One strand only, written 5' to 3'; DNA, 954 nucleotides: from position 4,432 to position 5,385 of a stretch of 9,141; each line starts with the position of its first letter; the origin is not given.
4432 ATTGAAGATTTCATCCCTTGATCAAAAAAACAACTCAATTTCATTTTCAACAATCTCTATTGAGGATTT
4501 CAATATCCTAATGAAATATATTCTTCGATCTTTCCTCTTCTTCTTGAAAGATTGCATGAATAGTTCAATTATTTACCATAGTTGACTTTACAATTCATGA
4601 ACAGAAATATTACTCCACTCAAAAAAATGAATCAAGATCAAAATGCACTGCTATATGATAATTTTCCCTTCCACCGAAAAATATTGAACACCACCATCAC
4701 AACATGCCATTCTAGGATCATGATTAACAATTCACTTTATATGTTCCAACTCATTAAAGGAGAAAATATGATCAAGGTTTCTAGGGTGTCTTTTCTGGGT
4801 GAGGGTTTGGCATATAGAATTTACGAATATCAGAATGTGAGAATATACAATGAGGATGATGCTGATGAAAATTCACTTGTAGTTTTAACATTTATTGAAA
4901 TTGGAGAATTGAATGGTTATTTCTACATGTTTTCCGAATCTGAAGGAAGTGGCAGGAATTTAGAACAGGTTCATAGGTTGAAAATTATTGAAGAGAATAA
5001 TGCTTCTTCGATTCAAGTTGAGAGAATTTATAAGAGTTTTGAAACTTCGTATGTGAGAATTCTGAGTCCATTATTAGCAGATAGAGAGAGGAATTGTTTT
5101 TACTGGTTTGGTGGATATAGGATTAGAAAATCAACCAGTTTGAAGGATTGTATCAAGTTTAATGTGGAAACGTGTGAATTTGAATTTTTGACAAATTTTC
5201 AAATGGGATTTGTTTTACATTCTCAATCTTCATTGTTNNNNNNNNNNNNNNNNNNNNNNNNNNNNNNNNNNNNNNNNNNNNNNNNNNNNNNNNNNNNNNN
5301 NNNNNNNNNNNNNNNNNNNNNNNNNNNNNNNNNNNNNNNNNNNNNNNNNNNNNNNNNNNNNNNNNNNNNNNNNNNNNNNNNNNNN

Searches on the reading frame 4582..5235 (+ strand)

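Call 33: search_protein_families(library=pfam, proteins=[window:4582-5235:+], max_evalue=0.01)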
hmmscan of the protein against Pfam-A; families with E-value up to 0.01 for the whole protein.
seq(218 aa): 1 family
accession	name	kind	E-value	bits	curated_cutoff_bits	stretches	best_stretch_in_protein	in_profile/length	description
PF13964.12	Kelch_6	-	0.0066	16.9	25.3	0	171-204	12-44/50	Kelch motif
